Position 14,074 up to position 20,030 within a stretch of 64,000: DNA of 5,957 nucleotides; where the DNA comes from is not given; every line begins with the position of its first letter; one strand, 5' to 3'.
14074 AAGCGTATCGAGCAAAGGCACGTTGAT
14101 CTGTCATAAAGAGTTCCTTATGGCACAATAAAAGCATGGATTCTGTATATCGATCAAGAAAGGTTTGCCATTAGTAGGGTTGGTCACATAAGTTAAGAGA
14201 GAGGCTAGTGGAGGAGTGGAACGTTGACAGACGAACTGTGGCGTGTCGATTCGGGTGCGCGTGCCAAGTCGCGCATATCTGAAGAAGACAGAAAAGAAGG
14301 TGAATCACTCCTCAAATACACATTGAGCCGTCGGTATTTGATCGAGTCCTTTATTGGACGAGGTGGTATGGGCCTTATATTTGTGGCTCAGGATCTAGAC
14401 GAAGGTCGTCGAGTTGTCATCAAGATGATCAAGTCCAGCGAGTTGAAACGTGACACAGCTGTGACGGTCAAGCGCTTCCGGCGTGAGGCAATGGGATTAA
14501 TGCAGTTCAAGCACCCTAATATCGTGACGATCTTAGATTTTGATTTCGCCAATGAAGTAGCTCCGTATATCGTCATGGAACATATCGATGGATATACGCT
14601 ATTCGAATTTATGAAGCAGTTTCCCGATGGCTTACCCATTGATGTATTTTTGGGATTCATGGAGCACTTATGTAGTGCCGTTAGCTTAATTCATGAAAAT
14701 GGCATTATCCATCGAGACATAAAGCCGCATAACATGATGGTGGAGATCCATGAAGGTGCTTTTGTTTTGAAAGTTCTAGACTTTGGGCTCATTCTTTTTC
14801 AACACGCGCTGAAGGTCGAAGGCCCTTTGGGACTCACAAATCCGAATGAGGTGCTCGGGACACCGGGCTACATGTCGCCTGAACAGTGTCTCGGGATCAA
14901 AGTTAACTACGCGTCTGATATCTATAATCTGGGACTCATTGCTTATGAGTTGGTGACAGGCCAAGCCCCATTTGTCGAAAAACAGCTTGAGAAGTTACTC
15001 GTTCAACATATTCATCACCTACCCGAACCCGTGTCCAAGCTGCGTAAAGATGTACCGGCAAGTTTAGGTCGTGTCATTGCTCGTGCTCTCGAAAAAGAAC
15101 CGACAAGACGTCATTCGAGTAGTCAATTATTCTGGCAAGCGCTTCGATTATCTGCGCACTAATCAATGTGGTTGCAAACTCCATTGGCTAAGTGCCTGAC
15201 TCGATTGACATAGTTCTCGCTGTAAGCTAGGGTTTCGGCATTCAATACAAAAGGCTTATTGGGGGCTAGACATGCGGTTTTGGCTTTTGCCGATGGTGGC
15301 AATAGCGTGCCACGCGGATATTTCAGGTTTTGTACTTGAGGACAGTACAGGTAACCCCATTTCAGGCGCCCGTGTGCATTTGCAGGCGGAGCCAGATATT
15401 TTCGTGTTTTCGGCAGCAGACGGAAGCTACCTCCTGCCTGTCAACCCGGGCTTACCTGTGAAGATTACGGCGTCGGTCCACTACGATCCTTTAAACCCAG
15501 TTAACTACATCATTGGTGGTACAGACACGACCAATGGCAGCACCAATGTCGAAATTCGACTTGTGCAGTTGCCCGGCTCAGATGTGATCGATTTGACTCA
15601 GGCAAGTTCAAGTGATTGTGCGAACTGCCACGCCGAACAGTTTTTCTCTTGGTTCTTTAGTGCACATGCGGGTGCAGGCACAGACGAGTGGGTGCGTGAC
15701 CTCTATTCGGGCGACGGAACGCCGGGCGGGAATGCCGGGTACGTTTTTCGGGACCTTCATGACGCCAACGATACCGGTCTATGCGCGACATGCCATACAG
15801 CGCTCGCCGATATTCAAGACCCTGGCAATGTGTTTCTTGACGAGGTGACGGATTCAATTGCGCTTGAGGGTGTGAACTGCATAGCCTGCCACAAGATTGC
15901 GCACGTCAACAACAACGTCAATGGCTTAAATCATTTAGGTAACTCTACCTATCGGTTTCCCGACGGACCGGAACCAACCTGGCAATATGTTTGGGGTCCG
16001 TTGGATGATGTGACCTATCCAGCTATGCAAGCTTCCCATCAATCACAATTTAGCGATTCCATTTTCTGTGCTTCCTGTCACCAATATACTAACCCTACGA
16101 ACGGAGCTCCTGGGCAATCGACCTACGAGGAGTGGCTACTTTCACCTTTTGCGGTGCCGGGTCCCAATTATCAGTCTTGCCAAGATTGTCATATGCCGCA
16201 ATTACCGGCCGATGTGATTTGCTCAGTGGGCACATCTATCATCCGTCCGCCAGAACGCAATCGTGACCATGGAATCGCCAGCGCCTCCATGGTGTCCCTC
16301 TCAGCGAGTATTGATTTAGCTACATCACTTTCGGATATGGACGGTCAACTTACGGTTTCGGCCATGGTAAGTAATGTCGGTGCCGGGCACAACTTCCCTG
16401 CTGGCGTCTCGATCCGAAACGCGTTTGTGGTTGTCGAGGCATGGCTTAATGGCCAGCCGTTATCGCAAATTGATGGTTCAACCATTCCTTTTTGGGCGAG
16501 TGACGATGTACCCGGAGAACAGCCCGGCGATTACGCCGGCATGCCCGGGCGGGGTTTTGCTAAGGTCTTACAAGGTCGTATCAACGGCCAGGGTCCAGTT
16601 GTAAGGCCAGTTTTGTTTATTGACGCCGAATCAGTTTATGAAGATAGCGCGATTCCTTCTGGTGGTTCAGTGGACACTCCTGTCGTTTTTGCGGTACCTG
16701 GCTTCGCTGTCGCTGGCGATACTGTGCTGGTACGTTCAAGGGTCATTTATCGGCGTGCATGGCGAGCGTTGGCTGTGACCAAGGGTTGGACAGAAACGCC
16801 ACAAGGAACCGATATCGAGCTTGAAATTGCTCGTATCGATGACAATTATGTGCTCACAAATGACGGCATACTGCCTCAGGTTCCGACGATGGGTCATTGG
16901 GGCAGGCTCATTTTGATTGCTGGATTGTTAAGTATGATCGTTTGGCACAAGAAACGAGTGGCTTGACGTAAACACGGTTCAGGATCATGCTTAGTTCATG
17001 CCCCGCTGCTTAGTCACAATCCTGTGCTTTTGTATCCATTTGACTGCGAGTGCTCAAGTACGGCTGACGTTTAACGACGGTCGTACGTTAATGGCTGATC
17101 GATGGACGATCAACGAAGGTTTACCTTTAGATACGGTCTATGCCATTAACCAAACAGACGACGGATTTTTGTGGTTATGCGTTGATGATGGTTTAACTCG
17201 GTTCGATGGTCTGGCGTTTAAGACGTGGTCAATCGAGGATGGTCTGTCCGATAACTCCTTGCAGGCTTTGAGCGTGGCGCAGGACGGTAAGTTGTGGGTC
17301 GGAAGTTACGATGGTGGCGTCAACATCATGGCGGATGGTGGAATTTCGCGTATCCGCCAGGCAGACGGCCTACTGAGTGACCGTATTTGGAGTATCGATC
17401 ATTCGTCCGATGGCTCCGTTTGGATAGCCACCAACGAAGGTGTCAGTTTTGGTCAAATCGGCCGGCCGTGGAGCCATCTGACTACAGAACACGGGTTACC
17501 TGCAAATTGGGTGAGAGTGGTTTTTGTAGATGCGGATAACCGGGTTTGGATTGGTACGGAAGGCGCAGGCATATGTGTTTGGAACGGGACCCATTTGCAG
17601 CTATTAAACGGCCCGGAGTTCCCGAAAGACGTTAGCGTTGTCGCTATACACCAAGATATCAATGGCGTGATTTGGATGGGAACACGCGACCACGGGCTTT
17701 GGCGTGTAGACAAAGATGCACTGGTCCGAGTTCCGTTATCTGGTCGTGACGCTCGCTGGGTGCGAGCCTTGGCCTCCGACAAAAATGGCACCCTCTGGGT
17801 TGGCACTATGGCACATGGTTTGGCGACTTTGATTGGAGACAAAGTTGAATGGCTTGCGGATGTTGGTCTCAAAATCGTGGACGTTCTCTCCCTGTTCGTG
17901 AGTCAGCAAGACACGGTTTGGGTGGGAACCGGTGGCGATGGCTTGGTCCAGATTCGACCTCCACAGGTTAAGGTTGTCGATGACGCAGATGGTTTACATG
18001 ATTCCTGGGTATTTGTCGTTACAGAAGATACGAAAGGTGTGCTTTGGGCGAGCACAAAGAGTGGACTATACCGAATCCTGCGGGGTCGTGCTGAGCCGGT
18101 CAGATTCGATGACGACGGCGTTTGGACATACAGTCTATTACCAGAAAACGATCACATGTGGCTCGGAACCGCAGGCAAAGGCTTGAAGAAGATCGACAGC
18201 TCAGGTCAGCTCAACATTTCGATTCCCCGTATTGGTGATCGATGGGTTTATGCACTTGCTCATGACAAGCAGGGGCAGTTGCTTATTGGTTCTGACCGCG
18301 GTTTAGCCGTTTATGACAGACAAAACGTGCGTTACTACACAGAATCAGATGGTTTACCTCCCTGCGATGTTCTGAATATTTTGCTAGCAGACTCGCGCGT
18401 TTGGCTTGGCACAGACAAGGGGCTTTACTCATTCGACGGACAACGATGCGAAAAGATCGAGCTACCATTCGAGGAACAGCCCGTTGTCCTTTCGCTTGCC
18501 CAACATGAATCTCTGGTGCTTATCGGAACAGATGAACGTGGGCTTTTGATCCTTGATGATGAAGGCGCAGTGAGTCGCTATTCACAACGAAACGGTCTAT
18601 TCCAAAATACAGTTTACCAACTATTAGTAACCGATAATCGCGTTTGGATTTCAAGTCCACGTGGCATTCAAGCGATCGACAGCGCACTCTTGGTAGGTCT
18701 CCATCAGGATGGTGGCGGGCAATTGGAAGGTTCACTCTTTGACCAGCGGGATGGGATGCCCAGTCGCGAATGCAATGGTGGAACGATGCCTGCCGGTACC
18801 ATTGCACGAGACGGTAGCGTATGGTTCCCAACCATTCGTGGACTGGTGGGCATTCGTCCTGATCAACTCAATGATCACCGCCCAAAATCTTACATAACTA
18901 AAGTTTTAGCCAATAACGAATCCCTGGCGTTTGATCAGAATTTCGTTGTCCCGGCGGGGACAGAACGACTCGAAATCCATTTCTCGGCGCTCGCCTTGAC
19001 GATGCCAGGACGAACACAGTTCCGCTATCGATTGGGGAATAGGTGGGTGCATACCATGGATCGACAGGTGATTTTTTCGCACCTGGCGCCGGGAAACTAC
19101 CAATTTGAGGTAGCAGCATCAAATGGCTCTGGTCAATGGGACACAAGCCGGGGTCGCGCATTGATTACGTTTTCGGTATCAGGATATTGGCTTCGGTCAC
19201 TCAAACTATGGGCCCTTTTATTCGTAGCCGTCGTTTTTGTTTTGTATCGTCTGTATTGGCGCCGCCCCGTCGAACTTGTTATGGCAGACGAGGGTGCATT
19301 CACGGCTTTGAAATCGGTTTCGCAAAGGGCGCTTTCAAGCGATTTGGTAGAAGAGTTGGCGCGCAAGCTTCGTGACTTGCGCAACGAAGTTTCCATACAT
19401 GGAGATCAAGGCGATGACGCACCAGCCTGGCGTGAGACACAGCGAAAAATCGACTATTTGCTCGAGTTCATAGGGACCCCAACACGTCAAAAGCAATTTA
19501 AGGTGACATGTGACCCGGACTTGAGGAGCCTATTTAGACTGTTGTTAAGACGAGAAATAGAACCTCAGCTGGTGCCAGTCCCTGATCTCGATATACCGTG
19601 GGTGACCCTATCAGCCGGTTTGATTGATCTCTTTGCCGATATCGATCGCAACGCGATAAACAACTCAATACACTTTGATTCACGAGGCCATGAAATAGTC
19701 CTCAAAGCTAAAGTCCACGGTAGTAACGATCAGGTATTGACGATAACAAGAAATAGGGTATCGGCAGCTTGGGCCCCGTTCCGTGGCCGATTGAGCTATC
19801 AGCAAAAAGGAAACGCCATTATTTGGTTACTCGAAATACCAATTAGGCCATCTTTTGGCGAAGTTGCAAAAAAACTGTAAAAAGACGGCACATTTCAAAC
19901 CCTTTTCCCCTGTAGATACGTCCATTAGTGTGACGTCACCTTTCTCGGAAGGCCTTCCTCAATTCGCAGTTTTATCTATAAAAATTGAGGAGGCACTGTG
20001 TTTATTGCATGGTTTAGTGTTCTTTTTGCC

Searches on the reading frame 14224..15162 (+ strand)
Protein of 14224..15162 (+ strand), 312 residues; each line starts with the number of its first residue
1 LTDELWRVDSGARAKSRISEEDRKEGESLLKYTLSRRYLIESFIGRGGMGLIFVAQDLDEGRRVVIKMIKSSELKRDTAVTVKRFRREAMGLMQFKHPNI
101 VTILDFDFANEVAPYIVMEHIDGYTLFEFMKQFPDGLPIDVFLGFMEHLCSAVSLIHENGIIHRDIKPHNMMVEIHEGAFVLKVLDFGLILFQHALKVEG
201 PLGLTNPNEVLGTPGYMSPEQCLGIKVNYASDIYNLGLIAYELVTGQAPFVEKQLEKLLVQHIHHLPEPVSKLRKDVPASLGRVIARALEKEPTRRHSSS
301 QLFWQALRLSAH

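Call 53: search_protein_families(library=pfam, proteins=[window:14224-15162:+], max_evalue=0.001)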
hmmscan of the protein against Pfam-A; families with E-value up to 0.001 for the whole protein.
window:14224-15162:+ (312 aa): 2 families
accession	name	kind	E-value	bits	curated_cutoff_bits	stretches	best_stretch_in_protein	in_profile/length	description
PF00069.31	Pkinase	-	2.3e-42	145.6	31.7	1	40-303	3-258/263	Protein kinase domain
PF07714.23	PK_Tyr_Ser-Thr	-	4.9e-27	95.3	23.1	1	43-302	6-254/258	Protein tyrosine and serine/threonine kinase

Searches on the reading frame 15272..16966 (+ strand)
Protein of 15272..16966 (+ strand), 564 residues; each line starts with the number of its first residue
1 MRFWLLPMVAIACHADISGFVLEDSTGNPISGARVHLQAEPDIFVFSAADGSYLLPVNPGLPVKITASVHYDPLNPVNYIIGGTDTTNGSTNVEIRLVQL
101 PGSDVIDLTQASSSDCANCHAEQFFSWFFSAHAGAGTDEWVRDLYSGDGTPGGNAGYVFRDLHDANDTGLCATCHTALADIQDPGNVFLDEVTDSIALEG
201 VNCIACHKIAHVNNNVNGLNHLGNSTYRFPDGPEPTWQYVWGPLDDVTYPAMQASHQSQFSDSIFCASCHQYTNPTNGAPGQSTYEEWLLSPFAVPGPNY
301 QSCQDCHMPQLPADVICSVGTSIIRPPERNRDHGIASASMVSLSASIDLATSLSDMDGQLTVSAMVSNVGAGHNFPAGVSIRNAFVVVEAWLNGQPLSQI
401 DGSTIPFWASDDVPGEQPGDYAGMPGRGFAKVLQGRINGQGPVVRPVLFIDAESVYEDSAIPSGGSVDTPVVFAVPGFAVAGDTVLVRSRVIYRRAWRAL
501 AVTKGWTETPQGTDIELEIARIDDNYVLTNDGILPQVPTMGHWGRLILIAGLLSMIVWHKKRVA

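Call 53: search_protein_families(library=pfam, proteins=[window:15272-16966:+], max_evalue=0.001)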
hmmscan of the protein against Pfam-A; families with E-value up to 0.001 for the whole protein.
window:15272-16966:+ (564 aa): 6 families
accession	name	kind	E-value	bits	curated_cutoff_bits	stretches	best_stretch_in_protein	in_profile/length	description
PF22113.1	Mtrc-MtrF_II-IV_dom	-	1.2e-07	31.8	30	0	110-210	78-166/176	Outer membrane cytochrome MtrC/MtrF-like, domains II/IV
PF14522.11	Cytochrome_C7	-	4.3e-07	30.1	24.8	0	167-211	12-52/67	Cytochrome c7 and related cytochrome c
PF03264.19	Cytochrom_NNT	-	3.2e-06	27.4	24.1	0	258-315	31-80/174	NapC/NirT cytochrome c family, N-terminal region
PF13620.12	CarboxypepD_reg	-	7.4e-05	23.5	32.3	1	17-68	2-55/82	Carboxypeptidase regulatory-like domain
PF13435.11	Cytochrome_C554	-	0.00016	22.9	20.8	1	116-207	2-83/84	Cytochrome c554 and c-prime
PF14537.11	Cytochrom_c3_2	-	0.00065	20.6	25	0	167-210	25-67/79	Cytochrome c3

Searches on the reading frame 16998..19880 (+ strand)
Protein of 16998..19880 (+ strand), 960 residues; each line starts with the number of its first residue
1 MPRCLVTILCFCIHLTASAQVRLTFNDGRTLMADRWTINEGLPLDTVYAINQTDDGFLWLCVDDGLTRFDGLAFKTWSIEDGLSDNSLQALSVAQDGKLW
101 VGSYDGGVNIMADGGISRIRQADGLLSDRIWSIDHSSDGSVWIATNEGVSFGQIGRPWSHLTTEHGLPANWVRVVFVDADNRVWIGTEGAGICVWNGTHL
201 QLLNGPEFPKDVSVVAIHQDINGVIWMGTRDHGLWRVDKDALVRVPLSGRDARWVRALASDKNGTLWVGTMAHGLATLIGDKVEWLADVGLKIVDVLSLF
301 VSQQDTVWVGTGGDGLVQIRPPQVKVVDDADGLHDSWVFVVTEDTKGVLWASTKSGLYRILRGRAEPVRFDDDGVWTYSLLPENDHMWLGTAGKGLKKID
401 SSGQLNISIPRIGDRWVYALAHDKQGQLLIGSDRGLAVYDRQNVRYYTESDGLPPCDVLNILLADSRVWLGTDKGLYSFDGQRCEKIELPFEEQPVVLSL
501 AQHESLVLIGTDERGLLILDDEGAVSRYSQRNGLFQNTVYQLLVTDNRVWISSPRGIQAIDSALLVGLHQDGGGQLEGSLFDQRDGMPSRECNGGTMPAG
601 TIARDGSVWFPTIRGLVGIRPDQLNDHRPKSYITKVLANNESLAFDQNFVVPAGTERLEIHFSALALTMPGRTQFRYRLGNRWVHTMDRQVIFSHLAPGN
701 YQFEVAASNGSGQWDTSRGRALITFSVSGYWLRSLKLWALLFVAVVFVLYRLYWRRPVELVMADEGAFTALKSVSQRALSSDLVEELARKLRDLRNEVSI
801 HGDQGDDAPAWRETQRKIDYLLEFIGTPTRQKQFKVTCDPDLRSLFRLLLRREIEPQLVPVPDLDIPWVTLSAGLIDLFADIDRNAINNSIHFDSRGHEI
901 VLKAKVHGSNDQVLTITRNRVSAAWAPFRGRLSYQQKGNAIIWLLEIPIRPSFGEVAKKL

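Call 53: search_protein_families(library=pfam, proteins=[window:16998-19880:+], max_evalue=0.001)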
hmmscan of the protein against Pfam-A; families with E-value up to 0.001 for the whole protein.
window:16998-19880:+ (960 aa): 2 families
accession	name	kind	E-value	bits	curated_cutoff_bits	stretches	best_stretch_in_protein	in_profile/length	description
PF07494.17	Reg_prop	-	5.7e-33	109.2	20.4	0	166-189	1-24/24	Two component regulator propeller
PF07495.19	Y_Y_Y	-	2.2e-07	31.1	26.6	1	669-718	4-57/65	Y_Y_Y domain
